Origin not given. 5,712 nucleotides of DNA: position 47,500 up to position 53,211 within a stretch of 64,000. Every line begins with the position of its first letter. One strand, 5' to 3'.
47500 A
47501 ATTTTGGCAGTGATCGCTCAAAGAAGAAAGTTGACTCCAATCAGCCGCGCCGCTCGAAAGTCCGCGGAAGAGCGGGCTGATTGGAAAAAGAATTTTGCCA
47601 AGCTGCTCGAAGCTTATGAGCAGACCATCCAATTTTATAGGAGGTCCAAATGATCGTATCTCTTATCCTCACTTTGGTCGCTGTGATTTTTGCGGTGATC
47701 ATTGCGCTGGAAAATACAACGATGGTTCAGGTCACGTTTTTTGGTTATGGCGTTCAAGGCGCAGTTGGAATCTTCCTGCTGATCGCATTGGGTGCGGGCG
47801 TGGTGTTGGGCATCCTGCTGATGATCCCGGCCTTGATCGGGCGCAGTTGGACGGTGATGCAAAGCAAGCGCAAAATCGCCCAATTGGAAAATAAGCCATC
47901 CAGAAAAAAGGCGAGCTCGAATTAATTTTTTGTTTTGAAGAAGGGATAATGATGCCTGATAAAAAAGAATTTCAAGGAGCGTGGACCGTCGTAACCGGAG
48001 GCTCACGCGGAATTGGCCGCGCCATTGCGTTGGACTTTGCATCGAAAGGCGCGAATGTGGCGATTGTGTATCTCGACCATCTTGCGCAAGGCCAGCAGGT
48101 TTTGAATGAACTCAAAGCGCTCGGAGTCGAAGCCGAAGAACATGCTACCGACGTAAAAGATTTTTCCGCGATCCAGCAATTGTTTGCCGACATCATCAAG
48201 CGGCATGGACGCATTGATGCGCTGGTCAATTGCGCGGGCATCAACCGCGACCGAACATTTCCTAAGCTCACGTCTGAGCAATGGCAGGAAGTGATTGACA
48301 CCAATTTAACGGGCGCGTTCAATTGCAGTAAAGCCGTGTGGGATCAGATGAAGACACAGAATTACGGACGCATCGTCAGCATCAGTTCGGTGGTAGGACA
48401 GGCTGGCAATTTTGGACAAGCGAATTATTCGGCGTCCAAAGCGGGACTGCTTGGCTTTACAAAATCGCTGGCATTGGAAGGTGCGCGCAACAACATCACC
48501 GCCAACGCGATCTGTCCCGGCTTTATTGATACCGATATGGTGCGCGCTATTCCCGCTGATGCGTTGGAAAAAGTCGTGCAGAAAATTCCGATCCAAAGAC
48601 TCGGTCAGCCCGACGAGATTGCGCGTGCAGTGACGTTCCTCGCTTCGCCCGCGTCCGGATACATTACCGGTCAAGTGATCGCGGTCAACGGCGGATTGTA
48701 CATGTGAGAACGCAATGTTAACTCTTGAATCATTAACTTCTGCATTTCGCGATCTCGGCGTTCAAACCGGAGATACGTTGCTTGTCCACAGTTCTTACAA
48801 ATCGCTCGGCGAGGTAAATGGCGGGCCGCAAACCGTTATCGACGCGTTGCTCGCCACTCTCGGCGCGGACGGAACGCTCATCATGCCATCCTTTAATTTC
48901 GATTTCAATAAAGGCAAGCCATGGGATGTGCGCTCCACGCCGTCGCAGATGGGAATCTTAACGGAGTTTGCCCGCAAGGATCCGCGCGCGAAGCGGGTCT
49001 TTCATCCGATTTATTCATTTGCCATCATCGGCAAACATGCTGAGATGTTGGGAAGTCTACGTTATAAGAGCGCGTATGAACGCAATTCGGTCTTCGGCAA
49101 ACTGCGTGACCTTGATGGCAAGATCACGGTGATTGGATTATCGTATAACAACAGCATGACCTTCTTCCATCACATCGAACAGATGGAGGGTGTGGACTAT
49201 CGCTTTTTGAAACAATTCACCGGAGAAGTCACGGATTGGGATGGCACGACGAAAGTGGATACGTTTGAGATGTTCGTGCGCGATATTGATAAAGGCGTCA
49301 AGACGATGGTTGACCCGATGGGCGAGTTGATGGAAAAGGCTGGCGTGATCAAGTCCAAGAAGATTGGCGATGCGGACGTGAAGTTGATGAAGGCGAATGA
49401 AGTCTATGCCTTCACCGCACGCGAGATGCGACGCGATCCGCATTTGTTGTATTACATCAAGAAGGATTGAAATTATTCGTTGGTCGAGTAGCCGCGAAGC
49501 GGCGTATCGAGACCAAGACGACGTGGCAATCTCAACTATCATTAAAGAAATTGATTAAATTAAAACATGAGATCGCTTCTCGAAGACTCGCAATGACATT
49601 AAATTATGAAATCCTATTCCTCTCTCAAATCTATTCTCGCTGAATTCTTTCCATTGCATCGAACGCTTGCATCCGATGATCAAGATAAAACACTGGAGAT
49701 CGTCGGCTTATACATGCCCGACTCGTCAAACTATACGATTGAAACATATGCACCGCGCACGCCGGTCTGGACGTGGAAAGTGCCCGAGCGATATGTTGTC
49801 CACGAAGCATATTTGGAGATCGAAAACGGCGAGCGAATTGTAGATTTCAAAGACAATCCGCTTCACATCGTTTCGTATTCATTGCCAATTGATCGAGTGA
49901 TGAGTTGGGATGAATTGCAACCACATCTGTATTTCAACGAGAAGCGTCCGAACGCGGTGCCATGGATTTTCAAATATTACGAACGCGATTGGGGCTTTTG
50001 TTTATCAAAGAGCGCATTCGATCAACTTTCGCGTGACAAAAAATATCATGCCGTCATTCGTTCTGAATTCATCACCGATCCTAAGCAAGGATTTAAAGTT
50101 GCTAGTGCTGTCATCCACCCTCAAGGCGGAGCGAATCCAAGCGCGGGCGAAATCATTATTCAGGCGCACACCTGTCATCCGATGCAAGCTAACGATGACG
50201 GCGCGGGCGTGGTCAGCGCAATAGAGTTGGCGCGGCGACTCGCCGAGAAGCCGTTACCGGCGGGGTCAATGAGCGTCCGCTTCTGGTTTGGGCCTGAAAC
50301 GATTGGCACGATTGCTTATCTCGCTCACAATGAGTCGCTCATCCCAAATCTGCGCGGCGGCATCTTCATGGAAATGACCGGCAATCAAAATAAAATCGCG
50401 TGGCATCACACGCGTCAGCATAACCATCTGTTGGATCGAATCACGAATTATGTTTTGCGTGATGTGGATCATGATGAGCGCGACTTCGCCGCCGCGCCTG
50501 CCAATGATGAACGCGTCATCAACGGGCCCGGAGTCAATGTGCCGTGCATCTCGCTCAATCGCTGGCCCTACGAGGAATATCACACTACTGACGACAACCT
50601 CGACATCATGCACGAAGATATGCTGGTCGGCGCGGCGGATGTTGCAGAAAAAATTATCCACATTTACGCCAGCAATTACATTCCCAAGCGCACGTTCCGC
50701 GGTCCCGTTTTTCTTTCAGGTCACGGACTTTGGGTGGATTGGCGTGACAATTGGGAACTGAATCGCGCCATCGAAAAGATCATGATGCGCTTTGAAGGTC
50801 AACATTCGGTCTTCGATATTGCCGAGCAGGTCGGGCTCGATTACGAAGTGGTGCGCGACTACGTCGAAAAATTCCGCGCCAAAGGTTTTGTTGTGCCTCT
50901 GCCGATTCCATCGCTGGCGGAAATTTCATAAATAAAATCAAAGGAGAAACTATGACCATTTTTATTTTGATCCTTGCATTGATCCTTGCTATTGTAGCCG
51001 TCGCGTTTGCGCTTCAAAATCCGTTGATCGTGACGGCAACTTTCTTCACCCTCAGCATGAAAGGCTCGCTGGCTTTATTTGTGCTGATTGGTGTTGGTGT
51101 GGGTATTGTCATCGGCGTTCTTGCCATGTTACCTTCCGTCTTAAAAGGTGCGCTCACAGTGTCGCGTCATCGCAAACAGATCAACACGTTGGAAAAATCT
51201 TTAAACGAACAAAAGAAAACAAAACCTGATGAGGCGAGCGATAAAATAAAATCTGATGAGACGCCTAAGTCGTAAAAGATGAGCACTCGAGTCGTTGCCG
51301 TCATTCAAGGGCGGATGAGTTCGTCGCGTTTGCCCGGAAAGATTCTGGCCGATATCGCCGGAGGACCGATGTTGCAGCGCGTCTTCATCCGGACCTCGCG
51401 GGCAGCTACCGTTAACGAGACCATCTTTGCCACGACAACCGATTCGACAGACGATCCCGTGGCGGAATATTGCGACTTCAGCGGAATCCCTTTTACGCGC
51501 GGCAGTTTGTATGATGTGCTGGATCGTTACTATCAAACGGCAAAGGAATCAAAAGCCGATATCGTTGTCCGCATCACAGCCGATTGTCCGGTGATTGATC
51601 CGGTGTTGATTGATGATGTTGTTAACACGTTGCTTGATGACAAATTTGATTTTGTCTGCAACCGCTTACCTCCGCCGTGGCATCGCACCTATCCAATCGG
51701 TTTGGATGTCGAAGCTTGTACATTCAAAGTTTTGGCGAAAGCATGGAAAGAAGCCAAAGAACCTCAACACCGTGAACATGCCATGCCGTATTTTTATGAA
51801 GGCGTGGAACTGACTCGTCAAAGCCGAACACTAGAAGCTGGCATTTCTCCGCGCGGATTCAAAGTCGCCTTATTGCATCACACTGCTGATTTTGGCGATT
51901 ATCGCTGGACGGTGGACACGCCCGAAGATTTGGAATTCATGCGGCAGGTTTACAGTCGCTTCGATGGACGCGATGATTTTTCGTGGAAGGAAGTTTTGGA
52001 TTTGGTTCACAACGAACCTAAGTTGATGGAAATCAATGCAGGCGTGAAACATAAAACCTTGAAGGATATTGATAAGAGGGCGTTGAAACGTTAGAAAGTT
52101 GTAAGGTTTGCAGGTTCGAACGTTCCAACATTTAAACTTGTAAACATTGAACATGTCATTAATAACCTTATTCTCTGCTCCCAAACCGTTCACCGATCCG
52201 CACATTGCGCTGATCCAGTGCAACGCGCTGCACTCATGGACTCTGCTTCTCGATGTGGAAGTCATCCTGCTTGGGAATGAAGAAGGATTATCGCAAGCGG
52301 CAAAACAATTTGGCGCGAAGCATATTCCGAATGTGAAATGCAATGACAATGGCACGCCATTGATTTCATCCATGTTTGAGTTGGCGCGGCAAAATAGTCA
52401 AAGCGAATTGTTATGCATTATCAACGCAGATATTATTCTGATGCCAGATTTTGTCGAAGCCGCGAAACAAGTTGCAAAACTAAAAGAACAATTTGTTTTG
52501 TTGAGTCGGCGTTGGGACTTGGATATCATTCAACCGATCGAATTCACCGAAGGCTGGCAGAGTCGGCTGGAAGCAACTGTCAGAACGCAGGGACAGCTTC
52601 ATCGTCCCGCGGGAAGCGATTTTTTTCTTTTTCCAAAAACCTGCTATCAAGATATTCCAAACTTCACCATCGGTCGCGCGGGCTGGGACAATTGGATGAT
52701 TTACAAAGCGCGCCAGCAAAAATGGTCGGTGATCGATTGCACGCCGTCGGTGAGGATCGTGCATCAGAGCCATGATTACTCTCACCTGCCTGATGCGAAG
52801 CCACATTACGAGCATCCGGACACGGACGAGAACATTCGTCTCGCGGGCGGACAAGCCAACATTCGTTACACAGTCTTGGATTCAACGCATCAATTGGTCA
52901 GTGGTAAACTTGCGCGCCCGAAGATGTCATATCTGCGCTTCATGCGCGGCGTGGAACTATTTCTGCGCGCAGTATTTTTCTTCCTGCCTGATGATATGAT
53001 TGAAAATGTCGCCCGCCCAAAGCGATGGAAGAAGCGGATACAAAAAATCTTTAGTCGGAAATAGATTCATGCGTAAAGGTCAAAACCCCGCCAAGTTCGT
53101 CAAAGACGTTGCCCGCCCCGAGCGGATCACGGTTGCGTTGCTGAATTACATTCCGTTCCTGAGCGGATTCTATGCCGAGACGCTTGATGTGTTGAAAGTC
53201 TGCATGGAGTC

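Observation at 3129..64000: A 61-kb, nearly single-strand glycan-assembly island with two export routes, eight GT-C-like membrane enzymes, five methyltransferase domains and its own sulfation supply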

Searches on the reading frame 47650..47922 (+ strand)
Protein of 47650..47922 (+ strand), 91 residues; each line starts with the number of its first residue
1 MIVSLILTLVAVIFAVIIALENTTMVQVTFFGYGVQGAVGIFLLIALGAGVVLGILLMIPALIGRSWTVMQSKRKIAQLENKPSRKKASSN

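Call 46: search_protein_families(library=pfam, max_evalue=0.1, proteins=[window:47650-47922:+])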
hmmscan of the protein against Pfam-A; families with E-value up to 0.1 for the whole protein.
seq(91 aa): 1 family
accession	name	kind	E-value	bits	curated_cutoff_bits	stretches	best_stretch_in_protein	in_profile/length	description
PF06305.16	LapA_dom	-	2.6e-13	50.1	28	1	21-82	1-62/64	Lipopolysaccharide assembly protein A domain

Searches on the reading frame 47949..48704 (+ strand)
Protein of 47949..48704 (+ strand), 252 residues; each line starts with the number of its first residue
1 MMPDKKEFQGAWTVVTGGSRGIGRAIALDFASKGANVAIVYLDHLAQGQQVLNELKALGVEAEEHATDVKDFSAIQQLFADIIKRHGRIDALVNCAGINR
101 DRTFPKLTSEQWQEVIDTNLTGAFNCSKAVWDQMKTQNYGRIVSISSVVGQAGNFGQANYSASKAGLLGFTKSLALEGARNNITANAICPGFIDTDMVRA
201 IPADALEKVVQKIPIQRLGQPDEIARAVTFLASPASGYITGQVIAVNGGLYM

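Call 7: search_protein_families(library=pfam, proteins=[window:47949-48704:+])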
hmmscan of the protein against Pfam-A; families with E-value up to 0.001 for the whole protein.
window:47949-48704:+ (252 aa): 5 families
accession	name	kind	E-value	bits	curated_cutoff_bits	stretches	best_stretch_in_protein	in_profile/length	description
PF13561.12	adh_short_C2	-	2.1e-67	227.6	27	1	20-250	6-235/236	Enoyl-(Acyl carrier protein) reductase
PF00106.31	adh_short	-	3.3e-63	213.2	26.6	1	13-203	3-192/195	short chain dehydrogenase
PF08659.16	KR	-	1.1e-23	84.5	22.6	1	12-175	2-164/180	KR domain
PF01370.27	Epimerase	-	9.2e-06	25.7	20.9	1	14-151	2-121/240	NAD dependent epimerase/dehydratase family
PF17645.6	Amdase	-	0.00043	20.4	25.9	1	35-142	120-227/228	Arylmalonate decarboxylase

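Call 73: search_protein_families(library=ncbifam, max_evalue=0.00001, proteins=[window:47949-48704:+])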
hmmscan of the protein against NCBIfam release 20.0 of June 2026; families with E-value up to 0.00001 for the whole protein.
window:47949-48704:+ (252 aa): 233 families (the best 25 are shown)
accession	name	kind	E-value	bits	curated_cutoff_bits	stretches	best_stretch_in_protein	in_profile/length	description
TIGR01830.1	3oxo_ACP_reduc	equivalog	4.7e-90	301.5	297.75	1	14-251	2-239/239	3-oxoacyl-[acyl-carrier-protein] reductase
TIGR01829.1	AcAcCoA_reduct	subfamily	1.1e-88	297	302.1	1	14-252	4-242/242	acetoacetyl-CoA reductase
NF009464.0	PRK12824.1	subfamily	2.1e-84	283.1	269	1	13-252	5-244/245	3-oxoacyl-ACP reductase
NF009466.0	PRK12826.1-2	subfamily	7.1e-83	277.9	222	1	13-252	6-246/248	3-oxoacyl-ACP reductase FabG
NF004197.0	PRK05653.1-1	equivalog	8e-83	277.9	332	1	6-252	3-248/249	3-oxoacyl-ACP reductase FabG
NF009546.0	PRK12935.1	equivalog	3e-82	275.9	418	1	8-252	4-247/247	acetoacetyl-CoA reductase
NF004198.0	PRK05653.1-3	equivalog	3.7e-82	275.5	296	1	8-252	5-248/248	3-oxoacyl-ACP reductase FabG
NF004200.0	PRK05653.1-5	equivalog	6.7e-76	255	273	1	14-250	6-241/242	3-oxoacyl-ACP reductase FabG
NF004199.0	PRK05653.1-4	equivalog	5.1e-74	249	301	1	7-252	2-247/247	3-oxoacyl-ACP reductase FabG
NF053542.1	FlxB_rubin_SDR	equivalog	5e-71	239.2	340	1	12-250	2-239/239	flexirubin biosynthesis SDR family reductase FlxB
TIGR01831.1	fabG_rel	equivalog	9e-70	234.7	338.85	1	14-250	2-238/239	3-ketoacyl-ACP reductase FabG2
NF009548.0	PRK12938.1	equivalog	2.5e-67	227.2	472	1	14-252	7-245/246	3-ketoacyl-ACP reductase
NF042966.1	AcAcCoAred_PhaB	equivalog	2.2e-64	217.4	436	1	13-249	11-237/240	acetoacetyl-CoA reductase PhaB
NF009468.0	PRK12826.1-4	equivalog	7.9e-64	215.8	318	1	6-249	3-246/256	SDR family oxidoreductase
NF040605.2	mycolic_FabG1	exception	2.9e-63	213.8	420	1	14-252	5-231/233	3-oxoacyl-ACP reductase FabG1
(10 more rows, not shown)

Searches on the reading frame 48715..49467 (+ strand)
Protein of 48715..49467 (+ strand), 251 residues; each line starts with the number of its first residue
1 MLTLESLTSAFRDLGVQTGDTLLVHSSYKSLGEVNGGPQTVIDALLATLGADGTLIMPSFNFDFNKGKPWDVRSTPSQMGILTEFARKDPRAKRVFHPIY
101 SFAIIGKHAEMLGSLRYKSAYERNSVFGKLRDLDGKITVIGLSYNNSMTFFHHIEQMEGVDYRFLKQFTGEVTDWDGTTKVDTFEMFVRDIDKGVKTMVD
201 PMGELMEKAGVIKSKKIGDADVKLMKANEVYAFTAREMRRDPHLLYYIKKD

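Call 7: search_protein_families(library=pfam, proteins=[window:48715-49467:+])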
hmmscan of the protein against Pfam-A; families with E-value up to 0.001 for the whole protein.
window:48715-49467:+ (251 aa): 1 family
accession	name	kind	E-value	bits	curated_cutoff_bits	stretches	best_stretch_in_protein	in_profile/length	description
PF02522.19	Antibiotic_NAT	-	1.4e-45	156.1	25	1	23-237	1-230/232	Aminoglycoside 3-N-acetyltransferase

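Call 73: search_protein_families(library=ncbifam, max_evalue=0.00001, proteins=[window:48715-49467:+])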
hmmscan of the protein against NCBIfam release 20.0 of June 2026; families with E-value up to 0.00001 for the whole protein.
window:48715-49467:+ (251 aa): 5 families
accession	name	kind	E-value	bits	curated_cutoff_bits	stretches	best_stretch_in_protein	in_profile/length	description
NF033082.0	AAC_3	equivalog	4.3e-34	118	270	2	76-239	93-259/262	aminoglycoside 3-N-acetyltransferase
NF033081.0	AAC_3_IV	equivalog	3.6e-30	105.2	420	1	8-245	5-233/252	AAC(3)-IV family aminoglycoside N-acetyltransferase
NF033080.0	AAC_3_II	subfamily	5.3e-21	75.3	480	2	1-56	1-56/268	AAC(3)-II family aminoglycoside N-acetyltransferase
NF033180.1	AAC_3_VIII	exception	2.1e-18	66.5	560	1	7-77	19-86/286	aminoglycoside N-acetyltransferase AAC(3)-VIII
NF033612.0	AAC_3_VIa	exception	1.5e-13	50.6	675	1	7-56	25-74/298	aminoglycoside N-acetyltransferase AAC(3)-VIa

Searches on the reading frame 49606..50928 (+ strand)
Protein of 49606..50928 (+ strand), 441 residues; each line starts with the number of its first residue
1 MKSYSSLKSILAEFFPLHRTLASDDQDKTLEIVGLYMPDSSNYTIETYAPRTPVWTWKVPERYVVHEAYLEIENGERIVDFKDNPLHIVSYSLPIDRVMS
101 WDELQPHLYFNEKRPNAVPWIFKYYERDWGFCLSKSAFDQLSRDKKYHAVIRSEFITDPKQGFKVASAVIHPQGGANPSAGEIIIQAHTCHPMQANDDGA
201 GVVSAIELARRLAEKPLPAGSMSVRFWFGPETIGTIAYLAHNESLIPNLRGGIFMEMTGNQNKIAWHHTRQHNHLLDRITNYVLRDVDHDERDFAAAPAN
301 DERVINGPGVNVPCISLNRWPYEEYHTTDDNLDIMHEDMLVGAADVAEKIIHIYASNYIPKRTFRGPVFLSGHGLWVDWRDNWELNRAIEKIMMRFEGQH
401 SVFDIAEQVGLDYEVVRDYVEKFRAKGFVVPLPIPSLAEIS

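Call 7: search_protein_families(library=pfam, proteins=[window:49606-50928:+])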
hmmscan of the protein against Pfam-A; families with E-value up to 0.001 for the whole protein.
window:49606-50928:+ (441 aa): 3 families
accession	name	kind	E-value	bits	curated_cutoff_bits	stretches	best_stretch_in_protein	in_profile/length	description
PF16254.10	DUF4910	-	4.4e-49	167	26.6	1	10-356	3-246/247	Domain of unknown function (DUF4910)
PF09940.16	DUF2172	-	4.4e-30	104.3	27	1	64-154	3-92/92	Domain of unknown function (DUF2172)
PF04389.22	Peptidase_M28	-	1.4e-08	35.1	21.3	1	177-347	10-189/193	Peptidase family M28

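Call 73: search_protein_families(library=ncbifam, max_evalue=0.00001, proteins=[window:49606-50928:+])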
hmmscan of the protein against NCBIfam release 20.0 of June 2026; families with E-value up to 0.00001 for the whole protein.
window:49606-50928:+ (441 aa): 0 families

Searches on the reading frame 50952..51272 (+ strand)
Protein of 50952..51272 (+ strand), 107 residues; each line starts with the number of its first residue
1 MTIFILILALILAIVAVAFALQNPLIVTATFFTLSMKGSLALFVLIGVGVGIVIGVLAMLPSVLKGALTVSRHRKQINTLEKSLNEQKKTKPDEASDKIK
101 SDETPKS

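Call 7: search_protein_families(library=pfam, proteins=[window:50952-51272:+])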
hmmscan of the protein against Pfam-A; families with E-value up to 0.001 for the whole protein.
window:50952-51272:+ (107 aa): 1 family
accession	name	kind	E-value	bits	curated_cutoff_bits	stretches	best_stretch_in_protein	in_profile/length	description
PF06305.16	LapA_dom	-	2.3e-11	43.9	28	1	22-85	1-64/64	Lipopolysaccharide assembly protein A domain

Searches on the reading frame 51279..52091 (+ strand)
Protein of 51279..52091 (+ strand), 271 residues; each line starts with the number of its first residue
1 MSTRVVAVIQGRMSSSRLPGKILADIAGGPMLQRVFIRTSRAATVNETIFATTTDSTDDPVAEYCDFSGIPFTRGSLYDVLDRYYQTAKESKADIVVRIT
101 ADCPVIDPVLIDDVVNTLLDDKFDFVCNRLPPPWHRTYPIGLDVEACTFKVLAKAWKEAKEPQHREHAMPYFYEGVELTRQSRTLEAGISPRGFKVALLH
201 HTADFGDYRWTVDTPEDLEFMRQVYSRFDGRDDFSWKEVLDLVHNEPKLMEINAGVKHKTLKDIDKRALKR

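Call 7: search_protein_families(library=pfam, proteins=[window:51279-52091:+])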
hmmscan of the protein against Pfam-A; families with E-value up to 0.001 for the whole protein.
window:51279-52091:+ (271 aa): 2 families
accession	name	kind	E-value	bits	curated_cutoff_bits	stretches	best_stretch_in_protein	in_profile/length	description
PF02348.25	CTP_transf_3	-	2.7e-26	93.2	22.6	1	6-189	1-179/217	Cytidylyltransferase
PF12804.13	NTP_transf_3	-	9.8e-05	23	27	1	20-129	15-122/160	MobA-like NTP transferase domain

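Call 73: search_protein_families(library=ncbifam, max_evalue=0.00001, proteins=[window:51279-52091:+])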
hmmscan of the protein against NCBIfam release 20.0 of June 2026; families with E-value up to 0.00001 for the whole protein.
window:51279-52091:+ (271 aa): 5 families
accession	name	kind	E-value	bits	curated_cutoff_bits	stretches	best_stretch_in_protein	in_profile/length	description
NF009905.0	PRK13368.1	subfamily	4.6e-22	78.5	255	1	4-123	2-119/243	3-deoxy-manno-octulosonate cytidylyltransferase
NF003952.0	PRK05450.1-5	subfamily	1.2e-20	73.7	193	1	4-122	2-120/250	3-deoxy-manno-octulosonate cytidylyltransferase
NF003948.0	PRK05450.1-1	equivalog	1.1e-17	64.1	281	1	3-126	4-128/248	3-deoxy-manno-octulosonate cytidylyltransferase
NF003950.0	PRK05450.1-3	subfamily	1.2e-14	54.3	234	1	4-121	2-120/248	3-deoxy-manno-octulosonate cytidylyltransferase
TIGR00466.1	kdsB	equivalog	4.4e-11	42.6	155.2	1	6-124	4-122/241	3-deoxy-manno-octulosonate cytidylyltransferase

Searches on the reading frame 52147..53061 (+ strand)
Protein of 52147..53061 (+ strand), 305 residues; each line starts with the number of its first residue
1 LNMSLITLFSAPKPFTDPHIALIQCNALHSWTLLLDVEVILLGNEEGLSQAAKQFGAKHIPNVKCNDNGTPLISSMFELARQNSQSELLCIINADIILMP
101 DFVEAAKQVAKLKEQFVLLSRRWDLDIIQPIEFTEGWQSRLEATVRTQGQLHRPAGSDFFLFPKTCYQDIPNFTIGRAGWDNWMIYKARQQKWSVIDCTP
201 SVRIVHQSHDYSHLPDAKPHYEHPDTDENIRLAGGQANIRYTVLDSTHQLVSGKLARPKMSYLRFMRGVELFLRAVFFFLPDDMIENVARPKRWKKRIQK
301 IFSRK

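Call 7: search_protein_families(library=pfam, proteins=[window:52147-53061:+])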
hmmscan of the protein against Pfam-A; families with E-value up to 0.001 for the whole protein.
window:52147-53061:+ (305 aa): 0 families

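Call 14: search_protein_families(library=pfam, max_evalue=10, proteins=[window:52147-53061:+])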
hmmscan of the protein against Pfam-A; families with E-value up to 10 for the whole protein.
window:52147-53061:+ (305 aa): 2 families
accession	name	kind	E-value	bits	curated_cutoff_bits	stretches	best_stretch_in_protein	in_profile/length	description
PF13641.12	Glyco_tranf_2_3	-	0.0016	18.9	27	1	48-207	48-212/230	Glycosyltransferase like family 2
PF12804.13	NTP_transf_3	-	0.21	12.2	27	1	38-144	41-144/160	MobA-like NTP transferase domain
